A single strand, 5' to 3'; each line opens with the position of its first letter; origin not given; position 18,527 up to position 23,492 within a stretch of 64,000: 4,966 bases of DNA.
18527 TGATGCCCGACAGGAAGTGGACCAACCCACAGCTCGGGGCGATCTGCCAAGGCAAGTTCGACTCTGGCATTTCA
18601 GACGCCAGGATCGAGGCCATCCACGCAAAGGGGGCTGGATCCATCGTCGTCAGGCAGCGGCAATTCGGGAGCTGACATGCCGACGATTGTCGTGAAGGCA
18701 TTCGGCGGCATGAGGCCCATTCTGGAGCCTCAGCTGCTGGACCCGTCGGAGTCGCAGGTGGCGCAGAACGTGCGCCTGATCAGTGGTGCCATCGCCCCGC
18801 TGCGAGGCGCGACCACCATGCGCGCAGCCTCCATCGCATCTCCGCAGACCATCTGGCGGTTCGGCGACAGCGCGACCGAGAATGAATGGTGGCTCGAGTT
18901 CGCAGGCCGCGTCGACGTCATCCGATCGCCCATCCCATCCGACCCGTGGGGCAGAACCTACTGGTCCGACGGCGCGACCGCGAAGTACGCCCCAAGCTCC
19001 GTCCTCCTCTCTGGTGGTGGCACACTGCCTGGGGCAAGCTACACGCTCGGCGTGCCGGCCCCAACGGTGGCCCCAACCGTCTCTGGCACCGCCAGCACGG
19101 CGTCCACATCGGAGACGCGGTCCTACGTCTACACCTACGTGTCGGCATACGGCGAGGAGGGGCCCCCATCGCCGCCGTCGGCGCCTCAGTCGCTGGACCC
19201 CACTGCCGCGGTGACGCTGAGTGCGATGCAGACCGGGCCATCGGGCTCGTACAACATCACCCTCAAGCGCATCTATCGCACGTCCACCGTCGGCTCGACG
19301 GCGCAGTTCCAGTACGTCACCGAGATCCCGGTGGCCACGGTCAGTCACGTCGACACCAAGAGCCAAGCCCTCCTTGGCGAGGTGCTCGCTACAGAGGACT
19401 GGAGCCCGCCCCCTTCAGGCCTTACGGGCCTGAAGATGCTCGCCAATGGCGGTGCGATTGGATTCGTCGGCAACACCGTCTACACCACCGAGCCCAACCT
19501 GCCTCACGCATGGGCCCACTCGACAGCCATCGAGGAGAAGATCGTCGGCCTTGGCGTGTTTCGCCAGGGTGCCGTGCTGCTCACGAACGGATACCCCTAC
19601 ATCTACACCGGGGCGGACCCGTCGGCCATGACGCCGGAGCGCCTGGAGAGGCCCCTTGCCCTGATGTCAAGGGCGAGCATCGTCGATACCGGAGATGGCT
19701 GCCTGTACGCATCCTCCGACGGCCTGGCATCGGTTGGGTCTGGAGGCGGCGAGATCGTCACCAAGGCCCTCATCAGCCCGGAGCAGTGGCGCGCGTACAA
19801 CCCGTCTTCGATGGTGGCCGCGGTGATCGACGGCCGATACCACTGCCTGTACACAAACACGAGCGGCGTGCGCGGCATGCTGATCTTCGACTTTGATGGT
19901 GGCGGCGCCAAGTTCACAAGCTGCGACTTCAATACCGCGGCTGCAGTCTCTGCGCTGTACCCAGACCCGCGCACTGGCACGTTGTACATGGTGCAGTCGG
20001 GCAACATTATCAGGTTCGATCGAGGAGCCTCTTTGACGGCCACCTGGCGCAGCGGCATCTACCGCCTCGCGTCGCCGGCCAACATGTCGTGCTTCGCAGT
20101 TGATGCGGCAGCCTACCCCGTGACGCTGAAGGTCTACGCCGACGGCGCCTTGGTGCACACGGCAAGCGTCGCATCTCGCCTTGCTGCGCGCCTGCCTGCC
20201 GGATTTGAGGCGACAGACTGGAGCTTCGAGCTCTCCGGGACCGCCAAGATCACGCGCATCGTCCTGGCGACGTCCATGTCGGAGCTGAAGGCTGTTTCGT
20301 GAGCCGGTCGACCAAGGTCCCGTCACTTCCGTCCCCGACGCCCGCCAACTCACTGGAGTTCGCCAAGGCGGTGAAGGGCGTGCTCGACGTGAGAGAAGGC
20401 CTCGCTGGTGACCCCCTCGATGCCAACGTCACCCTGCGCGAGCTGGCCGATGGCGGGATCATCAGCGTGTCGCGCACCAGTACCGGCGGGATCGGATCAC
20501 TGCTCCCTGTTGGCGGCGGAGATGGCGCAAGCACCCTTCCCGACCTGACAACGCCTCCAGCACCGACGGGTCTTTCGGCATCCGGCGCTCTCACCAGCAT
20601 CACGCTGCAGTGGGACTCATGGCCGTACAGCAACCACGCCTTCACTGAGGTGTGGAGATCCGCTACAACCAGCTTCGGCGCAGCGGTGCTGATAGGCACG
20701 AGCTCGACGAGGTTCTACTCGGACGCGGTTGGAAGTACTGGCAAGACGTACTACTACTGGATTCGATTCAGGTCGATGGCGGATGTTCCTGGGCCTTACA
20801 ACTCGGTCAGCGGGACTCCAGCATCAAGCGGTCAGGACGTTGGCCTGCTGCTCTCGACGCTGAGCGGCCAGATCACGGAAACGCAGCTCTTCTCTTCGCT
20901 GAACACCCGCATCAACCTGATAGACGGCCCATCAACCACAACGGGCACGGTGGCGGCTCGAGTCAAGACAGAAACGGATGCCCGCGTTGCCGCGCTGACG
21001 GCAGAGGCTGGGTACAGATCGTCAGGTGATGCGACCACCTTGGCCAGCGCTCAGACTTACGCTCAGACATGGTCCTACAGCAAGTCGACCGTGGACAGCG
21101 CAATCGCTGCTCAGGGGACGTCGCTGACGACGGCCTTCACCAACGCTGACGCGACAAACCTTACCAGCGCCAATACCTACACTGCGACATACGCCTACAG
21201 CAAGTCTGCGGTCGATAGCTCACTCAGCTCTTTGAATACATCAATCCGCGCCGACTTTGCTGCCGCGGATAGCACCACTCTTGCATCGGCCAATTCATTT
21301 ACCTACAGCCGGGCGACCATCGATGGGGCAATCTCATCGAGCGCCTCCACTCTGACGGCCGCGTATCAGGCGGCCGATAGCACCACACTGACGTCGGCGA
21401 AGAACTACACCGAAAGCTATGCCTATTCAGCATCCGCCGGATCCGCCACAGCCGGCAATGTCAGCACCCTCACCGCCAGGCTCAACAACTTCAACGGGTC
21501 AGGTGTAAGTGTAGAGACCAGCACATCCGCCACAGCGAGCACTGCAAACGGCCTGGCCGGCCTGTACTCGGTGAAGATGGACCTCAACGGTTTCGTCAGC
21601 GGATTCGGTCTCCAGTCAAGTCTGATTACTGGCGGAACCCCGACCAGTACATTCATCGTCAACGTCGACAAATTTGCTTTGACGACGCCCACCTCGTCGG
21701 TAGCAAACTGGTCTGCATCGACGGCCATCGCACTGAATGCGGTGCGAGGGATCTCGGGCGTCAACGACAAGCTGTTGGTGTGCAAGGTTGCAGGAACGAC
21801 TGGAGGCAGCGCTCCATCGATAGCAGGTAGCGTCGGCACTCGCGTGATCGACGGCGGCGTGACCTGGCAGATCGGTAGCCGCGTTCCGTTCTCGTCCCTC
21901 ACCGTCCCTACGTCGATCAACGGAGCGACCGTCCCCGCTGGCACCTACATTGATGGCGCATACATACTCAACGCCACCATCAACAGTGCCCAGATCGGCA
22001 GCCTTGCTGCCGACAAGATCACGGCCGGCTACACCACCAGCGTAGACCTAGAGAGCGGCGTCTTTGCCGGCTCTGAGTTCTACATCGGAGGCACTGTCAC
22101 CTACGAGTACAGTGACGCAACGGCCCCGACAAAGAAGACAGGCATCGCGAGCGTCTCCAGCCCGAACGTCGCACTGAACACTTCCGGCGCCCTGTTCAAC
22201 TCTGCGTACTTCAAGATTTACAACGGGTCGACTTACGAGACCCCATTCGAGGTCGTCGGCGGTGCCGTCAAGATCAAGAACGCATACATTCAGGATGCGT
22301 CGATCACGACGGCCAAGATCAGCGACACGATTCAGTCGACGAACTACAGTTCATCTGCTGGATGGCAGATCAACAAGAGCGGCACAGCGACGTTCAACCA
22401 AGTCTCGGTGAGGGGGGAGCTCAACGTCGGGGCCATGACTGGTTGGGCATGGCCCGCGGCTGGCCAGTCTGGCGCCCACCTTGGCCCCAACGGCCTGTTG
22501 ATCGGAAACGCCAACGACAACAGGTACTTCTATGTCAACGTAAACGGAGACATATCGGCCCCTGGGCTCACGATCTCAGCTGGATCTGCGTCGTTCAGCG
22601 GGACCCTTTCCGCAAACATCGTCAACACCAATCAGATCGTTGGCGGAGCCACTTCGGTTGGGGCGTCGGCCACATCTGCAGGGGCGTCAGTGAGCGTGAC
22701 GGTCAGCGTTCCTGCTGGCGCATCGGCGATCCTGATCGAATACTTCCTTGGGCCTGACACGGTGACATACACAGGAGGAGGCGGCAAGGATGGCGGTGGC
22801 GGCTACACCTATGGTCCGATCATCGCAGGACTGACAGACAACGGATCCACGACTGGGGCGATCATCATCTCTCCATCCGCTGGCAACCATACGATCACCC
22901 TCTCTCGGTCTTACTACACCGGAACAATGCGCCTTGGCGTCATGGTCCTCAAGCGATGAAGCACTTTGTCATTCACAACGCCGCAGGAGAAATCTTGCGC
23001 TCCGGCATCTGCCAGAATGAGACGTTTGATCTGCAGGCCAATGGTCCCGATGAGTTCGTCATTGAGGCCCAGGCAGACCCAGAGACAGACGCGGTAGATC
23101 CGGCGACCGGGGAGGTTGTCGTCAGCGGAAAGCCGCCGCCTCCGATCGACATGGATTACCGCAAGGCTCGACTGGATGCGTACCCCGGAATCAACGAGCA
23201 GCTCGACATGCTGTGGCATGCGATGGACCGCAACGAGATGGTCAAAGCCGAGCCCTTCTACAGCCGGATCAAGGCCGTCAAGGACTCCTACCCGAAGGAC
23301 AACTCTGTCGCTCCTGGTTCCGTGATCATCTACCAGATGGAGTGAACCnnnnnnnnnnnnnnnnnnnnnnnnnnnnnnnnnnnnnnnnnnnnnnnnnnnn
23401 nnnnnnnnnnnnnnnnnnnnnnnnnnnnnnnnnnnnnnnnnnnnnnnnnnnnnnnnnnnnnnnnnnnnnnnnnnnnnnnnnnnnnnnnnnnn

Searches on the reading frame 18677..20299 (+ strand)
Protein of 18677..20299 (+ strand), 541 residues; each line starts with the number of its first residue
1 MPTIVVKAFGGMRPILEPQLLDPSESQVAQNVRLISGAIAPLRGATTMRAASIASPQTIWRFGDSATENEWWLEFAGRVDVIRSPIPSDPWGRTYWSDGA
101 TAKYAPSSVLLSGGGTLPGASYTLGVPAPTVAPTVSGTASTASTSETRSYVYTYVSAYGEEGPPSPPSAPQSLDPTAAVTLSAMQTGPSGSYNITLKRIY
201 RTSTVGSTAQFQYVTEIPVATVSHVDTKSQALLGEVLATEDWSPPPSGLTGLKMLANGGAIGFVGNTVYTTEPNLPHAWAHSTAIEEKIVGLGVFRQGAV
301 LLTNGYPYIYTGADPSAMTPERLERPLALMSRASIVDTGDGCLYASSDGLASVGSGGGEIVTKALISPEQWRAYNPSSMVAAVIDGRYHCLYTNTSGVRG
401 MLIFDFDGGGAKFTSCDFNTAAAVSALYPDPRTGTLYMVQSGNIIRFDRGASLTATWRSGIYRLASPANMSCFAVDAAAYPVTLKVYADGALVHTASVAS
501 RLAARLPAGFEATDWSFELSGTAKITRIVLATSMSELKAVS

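Call 11: search_protein_families(library=phrogs, proteins=[window:18677-20299:+], max_evalue=0.001)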
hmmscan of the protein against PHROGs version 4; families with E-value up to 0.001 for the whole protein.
window:18677-20299:+ (541 aa): 3 families
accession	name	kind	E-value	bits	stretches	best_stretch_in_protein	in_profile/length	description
phrog_511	-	head and packaging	3.5e-144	483.2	1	1-540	319-861/862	internal virion protein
phrog_17680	-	unknown function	4.5e-54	185.2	1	1-282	1-283/356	-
phrog_26027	-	unknown function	7e-19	69.1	1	342-537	5-199/201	-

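Call 17: search_protein_families(library=pfam, proteins=[window:18677-20299:+], max_evalue=0.01)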
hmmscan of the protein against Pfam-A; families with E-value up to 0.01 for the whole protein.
window:18677-20299:+ (541 aa): 0 families

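Call 51: find_related_loci(query=window:18677-20299:+, collection=viral_contigs, flank=10000)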
Query window:18677-20299:+ (541 aa) in viral_contigs; peptide patterns used: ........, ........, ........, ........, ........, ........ (x = any residue, [..] = any of these).
68 stretches matched a pattern; 60 encode a relative of the query (tblastn E <= 1e-3); 60 distinct loci.
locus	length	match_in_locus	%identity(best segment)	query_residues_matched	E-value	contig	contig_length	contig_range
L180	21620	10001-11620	56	1-540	0e+0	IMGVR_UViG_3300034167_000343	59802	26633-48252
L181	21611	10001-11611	56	4-540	0e+0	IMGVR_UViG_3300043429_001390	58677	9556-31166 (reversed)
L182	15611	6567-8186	55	1-540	0e+0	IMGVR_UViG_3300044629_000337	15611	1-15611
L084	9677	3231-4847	55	1-539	0e+0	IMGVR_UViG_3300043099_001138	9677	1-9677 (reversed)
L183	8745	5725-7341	55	1-539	0e+0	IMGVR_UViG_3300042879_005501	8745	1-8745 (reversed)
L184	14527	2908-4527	55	1-540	0e+0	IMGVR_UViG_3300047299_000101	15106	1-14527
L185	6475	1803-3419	55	1-539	0e+0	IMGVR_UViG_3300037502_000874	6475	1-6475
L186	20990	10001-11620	54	1-540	0e+0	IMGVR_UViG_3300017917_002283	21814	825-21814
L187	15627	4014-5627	54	1-538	0e+0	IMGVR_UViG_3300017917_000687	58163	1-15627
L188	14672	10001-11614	53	1-538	0e+0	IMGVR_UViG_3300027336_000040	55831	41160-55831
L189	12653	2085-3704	52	1-540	0e+0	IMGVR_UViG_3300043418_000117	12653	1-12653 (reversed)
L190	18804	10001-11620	52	1-540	0e+0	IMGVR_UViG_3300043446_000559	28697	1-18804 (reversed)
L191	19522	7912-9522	53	1-539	0e+0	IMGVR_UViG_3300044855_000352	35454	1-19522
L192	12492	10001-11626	50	1-541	0e+0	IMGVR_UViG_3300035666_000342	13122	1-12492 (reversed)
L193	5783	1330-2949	52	1-540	0e+0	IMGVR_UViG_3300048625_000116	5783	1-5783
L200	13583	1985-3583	53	1-539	1e-180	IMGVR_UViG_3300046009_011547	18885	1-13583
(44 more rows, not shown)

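Call 82: search_protein_families(library=pfam, proteins=[L200:7103-7744:+, L200:6485-7039:+, L200:5757-6485:+], max_evalue=0.01)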
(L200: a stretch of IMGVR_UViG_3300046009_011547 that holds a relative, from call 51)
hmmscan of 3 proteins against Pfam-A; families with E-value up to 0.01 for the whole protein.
L200:7103-7744:+ (214 aa): 0 families

L200:6485-7039:+ (185 aa): 0 families

L200:5757-6485:+ (243 aa): 1 family
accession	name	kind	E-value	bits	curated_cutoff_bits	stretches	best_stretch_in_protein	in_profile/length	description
PF16778.10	Phage_tail_APC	-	2.8e-14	53.1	26.6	1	174-230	3-59/60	Phage tail assembly chaperone protein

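Call 90: search_dna_similar(query=window:18677-20299:+, collection=phages, mode=protein, max_rows=15)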
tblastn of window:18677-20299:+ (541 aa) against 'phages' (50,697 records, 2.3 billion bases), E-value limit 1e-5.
Records with a match: 365; places in all: 365; records where one place covers at least 80% of the query: 361.
Best place of each record, by identity: <60% 365.
By first word of the organism name: Vibrio 104; Stx2a-converting 77; Escherichia 73; Ralstonia 31; Stx2-converting 12; Burkholderia 10; Shigella 6; Enterobacteria 6; Stx 6; Klebsiella 6; and 15 more.
By host as written in the record: - 196; Escherichia coli K514 (EHEC) 7; Ralstonia pseudosolanacearum 6; Ralstonia solanacearum 5; Ralstonia pseudosolanacearum I-31 (MT043) 5; Escherichia coli O157:H7 4; Escherichia coli O157:H7 Morioka V526 4; Burkholderia cenocepacia 4; and 95 more.
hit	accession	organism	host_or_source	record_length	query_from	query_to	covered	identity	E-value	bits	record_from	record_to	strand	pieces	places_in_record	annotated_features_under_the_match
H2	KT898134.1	Aeromonas phage phiARM81mr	Aeromonas sp. ARM81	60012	1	537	99%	34.1%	1e-68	246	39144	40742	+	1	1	putative virion structural protein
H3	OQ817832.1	Achromobacter phage CF418P1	Achromobacter sp.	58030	7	540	99%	34.2%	7e-72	255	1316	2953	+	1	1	hypothetical protein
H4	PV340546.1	Escherichia phage PhiR5_2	Escherichia coli str. K-12 substr. ...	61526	1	537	99%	33.9%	2e-68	245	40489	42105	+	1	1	hypothetical protein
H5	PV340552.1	Escherichia phage PhiR12_3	Escherichia coli ECOR13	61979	1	537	99%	33.9%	4e-68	244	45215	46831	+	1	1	hypothetical protein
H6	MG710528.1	Escherichia phage GER2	Escherichia coli O117:H7 strain 23169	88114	1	537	99%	33.9%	6e-68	244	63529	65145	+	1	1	hypothetical protein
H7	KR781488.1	Shigella phage Ss-VASD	Shigella sonnei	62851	1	537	99%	33.9%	7e-67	241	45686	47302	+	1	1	hypothetical protein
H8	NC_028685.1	Shigella phage Ss-VASD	Shigella sonnei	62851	1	537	99%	33.9%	7e-67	241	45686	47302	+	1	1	hypothetical protein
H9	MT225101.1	Escherichia phage Lys19259Vzw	Escherichia coli O157:H7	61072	1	537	99%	33.9%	2e-66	239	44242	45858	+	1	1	hypothetical protein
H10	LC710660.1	Stx2-converting phage F039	human stool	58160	1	537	99%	33.8%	4e-66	238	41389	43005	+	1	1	hypothetical protein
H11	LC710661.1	Stx2-converting phage F004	human stool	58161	1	537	99%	33.8%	4e-66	238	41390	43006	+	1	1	hypothetical protein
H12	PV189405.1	Escherichia phage vB_EcoP_phi349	Escherichia coli K514 (EHEC)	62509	1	537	99%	33.8%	4e-66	238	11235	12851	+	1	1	hypothetical protein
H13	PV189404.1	Escherichia phage vB_EcoP_phi346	Escherichia coli K514 (EHEC)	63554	1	537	99%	33.8%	4e-66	238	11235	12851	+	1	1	hypothetical protein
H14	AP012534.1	Stx2-converting phage Stx2a_F765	Escherichia coli O157:H7 strain F765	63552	1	537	99%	33.8%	4e-66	238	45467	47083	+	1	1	predicted protein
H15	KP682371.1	Escherichia phage PA2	Escherichia coli PA2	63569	1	537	99%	33.8%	4e-66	238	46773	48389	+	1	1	hypothetical protein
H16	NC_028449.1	Escherichia phage PA2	Escherichia coli PA2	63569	1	537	99%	33.8%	4e-66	238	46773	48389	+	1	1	hypothetical protein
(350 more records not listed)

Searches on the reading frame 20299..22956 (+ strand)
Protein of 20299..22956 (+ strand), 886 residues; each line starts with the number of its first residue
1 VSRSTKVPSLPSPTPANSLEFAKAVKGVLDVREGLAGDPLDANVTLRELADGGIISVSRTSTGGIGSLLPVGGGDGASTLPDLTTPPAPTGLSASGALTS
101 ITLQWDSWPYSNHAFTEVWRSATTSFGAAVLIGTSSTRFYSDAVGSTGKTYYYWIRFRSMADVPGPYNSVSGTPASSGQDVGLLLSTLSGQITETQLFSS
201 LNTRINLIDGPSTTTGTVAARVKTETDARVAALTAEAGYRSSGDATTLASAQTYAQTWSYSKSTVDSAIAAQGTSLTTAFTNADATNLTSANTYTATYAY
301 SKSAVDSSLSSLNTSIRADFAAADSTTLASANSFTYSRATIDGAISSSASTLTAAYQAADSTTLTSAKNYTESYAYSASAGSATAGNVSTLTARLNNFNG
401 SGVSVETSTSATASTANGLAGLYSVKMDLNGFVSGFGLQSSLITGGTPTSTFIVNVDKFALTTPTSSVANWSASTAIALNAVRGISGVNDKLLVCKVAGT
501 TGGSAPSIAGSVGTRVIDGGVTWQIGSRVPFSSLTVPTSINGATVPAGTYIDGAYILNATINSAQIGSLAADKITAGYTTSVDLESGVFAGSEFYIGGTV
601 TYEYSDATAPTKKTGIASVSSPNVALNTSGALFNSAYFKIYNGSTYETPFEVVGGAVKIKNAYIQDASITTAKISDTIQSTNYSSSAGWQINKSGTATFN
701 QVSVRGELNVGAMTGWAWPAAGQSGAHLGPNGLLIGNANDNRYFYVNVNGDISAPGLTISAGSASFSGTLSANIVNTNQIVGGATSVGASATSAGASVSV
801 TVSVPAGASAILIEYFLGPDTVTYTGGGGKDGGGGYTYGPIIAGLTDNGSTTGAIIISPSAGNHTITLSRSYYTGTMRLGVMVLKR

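Call 11: search_protein_families(library=phrogs, proteins=[window:20299-22956:+], max_evalue=0.001)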
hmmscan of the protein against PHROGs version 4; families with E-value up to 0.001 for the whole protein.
window:20299-22956:+ (886 aa): 5 families
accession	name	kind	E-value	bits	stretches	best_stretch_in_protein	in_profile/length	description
phrog_19394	-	tail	7.8e-34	118.1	1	34-224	36-220/999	tail fiber protein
phrog_496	-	tail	7.1e-31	108.6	2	75-465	246-507/769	tail fiber protein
phrog_31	-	tail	1.4e-29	103.6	2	85-575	967-1258/1565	central tail fiber J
phrog_37064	-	tail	6.7e-27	94.6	1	23-216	23-220/1491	tail fiber protein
phrog_20658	-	head and packaging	0.00024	21.8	1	466-524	130-188/211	head decoration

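Call 17: search_protein_families(library=pfam, proteins=[window:20299-22956:+], max_evalue=0.01)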
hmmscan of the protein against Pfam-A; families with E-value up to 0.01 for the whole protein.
window:20299-22956:+ (886 aa): 1 family
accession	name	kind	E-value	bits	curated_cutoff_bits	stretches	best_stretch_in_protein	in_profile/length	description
PF09327.17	Phage_Tail_Tip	-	9.9e-22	77.6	22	1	629-710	50-134/139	Bacteriophage tail tip fiber protein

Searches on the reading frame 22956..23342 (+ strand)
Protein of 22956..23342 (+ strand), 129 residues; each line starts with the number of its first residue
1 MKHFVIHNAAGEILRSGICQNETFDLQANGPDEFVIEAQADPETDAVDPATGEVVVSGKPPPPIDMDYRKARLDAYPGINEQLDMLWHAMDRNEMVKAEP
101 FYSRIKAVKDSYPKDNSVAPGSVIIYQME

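Call 11: search_protein_families(library=phrogs, proteins=[window:22956-23342:+], max_evalue=0.001)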
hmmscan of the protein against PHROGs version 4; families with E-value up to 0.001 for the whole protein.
window:22956-23342:+ (129 aa): 4 families
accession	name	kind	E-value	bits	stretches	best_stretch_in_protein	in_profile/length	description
phrog_1787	-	unknown function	8.4e-10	40.2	1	64-114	63-115/116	-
phrog_9114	-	unknown function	6.7e-08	34.2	1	67-115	59-102/103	-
phrog_2687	-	unknown function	3.9e-07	31.6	1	67-115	21-71/73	-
phrog_8886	-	unknown function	0.00035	21.5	0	67-114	107-157/159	-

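Call 17: search_protein_families(library=pfam, proteins=[window:22956-23342:+], max_evalue=0.01)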
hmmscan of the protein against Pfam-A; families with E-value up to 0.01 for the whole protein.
window:22956-23342:+ (129 aa): 0 families

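Call 57: find_related_loci(query=A3, collection=viral_contigs, flank=5000)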
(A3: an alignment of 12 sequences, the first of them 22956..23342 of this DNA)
Query A3 (129 aa) in viral_contigs; peptide patterns used: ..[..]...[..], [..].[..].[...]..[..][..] (x = any residue, [..] = any of these).
466 stretches matched a pattern; 255 encode a relative of the query (tblastn E <= 1e-3); the best 80 are kept; 80 distinct loci.
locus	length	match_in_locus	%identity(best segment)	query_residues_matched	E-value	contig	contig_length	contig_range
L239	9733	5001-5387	76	1-129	1e-66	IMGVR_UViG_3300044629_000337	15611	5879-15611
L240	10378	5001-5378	75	1-126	7e-65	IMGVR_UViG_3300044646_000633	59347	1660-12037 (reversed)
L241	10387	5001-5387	74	1-129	6e-65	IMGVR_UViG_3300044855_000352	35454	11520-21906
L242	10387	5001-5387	71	1-129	2e-63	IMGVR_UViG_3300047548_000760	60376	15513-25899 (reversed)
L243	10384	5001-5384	66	1-129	1e-58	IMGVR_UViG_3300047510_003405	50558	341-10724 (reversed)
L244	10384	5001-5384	66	1-129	1e-58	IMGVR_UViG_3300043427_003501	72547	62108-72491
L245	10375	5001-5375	66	1-126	7e-53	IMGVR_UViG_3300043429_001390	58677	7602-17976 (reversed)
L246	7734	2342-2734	50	1-126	3e-37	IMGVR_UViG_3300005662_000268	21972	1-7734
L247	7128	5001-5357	50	3-123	3e-37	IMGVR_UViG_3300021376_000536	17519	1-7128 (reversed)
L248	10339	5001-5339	47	1-114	4e-29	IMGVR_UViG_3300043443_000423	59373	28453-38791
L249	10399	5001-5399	43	3-121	6e-28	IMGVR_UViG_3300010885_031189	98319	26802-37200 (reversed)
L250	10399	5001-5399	41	3-121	5e-26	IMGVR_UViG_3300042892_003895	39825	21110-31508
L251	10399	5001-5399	41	3-121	5e-26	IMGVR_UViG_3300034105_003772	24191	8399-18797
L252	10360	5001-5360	42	2-119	2e-24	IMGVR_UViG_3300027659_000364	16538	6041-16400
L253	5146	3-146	75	82-129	8e-21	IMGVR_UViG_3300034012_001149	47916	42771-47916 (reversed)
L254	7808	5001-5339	39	1-114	5e-18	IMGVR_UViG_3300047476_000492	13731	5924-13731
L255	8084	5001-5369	37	1-124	3e-17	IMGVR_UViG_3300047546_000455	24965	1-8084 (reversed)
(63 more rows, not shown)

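Call 78: search_protein_families(library=padloc, proteins=[window:22956-23342:+], max_evalue=0.1)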
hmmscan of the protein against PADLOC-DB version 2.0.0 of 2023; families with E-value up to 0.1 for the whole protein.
window:22956-23342:+ (129 aa): 0 families
